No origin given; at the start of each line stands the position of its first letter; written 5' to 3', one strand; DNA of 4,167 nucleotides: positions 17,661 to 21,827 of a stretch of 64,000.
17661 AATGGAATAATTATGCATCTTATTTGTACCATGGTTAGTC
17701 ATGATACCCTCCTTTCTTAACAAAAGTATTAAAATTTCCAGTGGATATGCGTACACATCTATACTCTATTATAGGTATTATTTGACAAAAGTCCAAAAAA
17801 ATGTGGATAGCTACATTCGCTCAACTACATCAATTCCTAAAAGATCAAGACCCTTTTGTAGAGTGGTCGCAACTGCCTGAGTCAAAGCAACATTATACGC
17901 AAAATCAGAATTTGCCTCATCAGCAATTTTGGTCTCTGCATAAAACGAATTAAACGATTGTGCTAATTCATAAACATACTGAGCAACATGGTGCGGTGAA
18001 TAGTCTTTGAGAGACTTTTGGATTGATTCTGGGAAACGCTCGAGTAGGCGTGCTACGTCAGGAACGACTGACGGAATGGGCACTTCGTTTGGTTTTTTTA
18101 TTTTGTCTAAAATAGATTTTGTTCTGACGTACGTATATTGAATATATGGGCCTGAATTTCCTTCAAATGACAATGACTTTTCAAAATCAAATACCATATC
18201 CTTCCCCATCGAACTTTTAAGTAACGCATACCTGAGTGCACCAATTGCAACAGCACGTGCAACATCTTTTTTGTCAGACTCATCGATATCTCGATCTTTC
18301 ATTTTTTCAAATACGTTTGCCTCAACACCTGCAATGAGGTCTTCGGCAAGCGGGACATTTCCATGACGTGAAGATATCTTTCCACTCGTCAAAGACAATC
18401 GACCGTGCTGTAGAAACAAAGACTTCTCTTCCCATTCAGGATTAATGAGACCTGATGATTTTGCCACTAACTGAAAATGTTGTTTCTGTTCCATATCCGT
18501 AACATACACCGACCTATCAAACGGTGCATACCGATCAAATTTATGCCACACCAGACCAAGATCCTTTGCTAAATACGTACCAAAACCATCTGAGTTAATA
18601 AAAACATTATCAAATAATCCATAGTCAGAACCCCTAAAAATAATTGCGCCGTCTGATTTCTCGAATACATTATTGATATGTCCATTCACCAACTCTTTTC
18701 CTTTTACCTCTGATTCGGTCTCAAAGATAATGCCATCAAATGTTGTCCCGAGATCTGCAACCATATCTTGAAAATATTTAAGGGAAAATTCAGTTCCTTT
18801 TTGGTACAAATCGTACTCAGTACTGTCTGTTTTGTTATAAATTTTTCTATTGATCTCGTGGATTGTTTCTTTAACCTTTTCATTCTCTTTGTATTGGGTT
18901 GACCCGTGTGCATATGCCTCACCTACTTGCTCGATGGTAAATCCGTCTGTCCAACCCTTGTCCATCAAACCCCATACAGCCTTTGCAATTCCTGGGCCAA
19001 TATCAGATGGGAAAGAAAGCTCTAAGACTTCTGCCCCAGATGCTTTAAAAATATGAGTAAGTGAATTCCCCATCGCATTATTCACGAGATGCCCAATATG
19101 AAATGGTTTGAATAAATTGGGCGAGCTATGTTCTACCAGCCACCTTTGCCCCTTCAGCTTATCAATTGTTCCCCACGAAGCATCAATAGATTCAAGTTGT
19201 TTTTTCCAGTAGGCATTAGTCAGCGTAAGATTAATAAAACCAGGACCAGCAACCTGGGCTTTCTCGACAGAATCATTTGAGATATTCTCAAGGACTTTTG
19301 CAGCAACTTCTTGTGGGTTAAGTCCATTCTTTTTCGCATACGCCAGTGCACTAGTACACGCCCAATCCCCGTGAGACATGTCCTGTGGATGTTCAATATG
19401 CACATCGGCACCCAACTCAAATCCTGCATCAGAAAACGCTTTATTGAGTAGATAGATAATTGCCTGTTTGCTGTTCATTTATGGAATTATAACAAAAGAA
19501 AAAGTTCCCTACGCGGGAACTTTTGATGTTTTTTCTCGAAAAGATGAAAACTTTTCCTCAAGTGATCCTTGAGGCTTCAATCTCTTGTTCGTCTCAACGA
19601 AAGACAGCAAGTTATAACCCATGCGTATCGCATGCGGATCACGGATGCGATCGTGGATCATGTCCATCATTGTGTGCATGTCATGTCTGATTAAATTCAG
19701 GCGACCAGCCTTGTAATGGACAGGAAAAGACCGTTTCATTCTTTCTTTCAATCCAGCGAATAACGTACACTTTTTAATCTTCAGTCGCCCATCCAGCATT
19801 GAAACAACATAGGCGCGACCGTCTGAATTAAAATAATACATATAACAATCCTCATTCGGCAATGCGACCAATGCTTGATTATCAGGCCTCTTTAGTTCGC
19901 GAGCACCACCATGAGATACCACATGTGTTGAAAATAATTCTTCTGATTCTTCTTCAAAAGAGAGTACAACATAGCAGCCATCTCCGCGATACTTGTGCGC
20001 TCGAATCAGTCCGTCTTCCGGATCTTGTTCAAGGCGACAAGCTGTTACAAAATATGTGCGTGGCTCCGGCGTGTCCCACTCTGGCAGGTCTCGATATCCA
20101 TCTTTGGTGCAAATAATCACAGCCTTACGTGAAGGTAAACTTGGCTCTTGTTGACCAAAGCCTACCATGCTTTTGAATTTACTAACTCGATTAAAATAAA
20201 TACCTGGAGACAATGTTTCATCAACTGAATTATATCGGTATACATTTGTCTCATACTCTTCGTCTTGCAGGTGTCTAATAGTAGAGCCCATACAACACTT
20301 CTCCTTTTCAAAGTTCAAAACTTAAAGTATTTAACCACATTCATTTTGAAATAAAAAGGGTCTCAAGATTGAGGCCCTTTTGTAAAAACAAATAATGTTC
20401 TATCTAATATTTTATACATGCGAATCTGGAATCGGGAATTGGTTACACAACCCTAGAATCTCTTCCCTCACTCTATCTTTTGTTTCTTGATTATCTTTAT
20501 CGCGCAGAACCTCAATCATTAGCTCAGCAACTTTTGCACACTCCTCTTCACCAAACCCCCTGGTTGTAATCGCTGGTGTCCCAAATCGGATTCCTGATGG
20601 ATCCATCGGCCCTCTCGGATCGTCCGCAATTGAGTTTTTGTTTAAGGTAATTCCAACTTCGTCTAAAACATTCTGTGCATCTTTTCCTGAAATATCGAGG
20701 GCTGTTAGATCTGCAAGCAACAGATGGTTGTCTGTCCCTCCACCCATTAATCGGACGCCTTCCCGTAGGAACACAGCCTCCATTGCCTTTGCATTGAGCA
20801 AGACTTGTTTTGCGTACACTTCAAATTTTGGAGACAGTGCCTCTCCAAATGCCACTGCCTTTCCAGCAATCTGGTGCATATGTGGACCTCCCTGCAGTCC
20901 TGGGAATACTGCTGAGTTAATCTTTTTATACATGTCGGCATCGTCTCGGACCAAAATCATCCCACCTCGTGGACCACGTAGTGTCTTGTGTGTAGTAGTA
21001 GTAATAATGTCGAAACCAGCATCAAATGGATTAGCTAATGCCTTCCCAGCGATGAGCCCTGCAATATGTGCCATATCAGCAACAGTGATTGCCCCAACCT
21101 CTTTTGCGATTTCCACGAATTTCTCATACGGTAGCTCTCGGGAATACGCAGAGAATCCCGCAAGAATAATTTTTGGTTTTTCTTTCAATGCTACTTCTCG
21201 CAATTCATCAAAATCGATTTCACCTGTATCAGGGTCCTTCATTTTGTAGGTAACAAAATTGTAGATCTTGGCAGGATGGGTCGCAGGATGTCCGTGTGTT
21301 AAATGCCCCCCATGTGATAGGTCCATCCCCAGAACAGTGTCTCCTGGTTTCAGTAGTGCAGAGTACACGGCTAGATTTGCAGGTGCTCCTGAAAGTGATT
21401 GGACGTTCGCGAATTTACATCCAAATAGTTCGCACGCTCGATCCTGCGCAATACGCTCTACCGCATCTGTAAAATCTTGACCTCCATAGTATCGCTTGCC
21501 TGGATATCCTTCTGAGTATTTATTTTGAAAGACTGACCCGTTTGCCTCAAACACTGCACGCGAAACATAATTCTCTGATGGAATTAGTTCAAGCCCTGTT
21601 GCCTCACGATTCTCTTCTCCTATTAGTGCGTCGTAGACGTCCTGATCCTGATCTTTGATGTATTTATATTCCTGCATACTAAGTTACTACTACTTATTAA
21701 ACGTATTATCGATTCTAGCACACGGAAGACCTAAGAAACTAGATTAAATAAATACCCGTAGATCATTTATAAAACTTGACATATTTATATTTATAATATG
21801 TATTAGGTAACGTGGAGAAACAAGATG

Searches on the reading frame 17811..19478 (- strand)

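Call 8: search_protein_families(library=pfam, proteins=[window:17811-19478:-], max_evalue=0.001)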
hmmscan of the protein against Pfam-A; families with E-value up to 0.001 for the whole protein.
window:17811-19478:- (555 aa): 3 families
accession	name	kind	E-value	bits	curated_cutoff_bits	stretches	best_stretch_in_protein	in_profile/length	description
PF05746.21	DALR_1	-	7.4e-26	91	22.3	1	446-555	1-117/117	DALR anticodon binding domain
PF00750.26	tRNA-synt_1d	-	5e-24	85.4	23.3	1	110-432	19-349/349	tRNA synthetases class I (R), catalytic domain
PF03485.21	Arg_tRNA_synt_N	-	8.2e-20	71.7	21.5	1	9-86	5-85/85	Arginyl tRNA synthetase N terminal domain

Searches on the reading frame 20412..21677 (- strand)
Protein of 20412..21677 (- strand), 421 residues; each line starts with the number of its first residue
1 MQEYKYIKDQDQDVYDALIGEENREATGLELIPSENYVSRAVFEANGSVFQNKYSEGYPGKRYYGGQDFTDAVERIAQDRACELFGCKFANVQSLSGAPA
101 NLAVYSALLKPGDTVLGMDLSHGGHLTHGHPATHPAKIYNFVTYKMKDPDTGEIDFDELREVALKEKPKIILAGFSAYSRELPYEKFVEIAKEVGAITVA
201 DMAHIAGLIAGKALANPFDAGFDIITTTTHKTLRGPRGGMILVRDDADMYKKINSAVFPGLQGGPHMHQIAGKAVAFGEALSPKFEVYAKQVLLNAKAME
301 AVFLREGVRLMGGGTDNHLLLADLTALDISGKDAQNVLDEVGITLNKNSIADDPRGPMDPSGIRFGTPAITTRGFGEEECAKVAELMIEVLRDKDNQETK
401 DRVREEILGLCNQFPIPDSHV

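Call 3: search_protein_families(library=pfam, proteins=[window:20412-21677:-], max_evalue=0.01)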
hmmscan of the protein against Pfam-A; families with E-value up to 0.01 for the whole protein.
window:20412-21677:- (421 aa): 5 families
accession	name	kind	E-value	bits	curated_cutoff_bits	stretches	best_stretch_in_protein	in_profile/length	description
PF00464.25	SHMT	-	4.5e-152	506.7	27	1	7-386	1-398/399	Serine hydroxymethyltransferase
PF00155.27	Aminotran_1_2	-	5.2e-08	32.9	19.7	1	83-260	53-248/361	Aminotransferase class I and II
PF00266.25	Aminotran_5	-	3e-05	23.6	21.5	1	101-247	75-217/371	Aminotransferase class-V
PF01212.27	Beta_elim_lyase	-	0.00053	19.8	27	1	77-252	37-215/288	Beta-eliminating lyase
PF01053.26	Cys_Met_Meta_PP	-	0.0024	16.9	27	1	76-254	56-223/381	Cys/Met metabolism PLP-dependent enzyme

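Call 4: search_protein_families(library=ncbifam, proteins=[window:20412-21677:-], max_evalue=0.01)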
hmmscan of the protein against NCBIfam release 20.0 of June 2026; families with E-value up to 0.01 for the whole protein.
window:20412-21677:- (421 aa): 14 families
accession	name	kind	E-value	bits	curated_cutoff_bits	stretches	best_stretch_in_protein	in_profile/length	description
NF000586.1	PRK00011.1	subfamily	1e-166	554.7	335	1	11-416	1-403/404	serine hydroxymethyltransferase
NF010094.0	PRK13580.1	equivalog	4.8e-120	401.5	735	2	114-401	170-455/496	glycine hydroxymethyltransferase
TIGR04506.1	F_threo_transal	equivalog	3.1e-36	125.3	650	1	64-405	66-396/609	fluorothreonine transaldolase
NF003346.0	PRK04366.1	equivalog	9.8e-07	27.8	441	1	128-239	176-284/487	aminomethyl-transferring glycine dehydrogenase subunit GcvPB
TIGR01977.1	am_tr_V_EF2568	hypoth_equivalog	3.3e-06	26.4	377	1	146-248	117-217/376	cysteine desulfurase family protein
TIGR01825.1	gly_Cac_T_rel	subfamily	4.4e-06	25.6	535.4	1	92-218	97-218/385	BioF/Kbl family PLP-dependent acyltransferase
NF040779.1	Sec_lyase_SclA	exception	6.5e-06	25.3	525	1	104-248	77-217/378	selenocysteine lyase SclA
NF006450.0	PRK08776.1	equivalog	1.1e-05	24.4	730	1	56-266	44-244/405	O-succinylhomoserine (thiol)-lyase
TIGR00858.1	bioF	equivalog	2.6e-05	23.1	426.45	1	83-244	77-234/365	8-amino-7-oxononanoate synthase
NF047599.1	SerpalmtaseBetaP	equivalog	0.00011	21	500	1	82-241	98-253/394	serine palmitoyltransferase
NF005394.0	PRK06939.1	equivalog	0.00015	20.7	460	1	96-245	110-258/397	glycine C-acetyltransferase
TIGR03576.1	pyridox_MJ0158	hypoth_equivalog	0.00019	20.7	304.45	1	185-254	158-225/346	TIGR03576 family pyridoxal phosphate-dependent enzyme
NF005961.0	PRK08045.1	equivalog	0.00025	19.8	690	1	78-236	58-203/386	cystathionine gamma-synthase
NF047603.1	SerpalmtaseAlphaP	equivalog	0.003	16.3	670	1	50-212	71-222/399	serine palmitoyltransferase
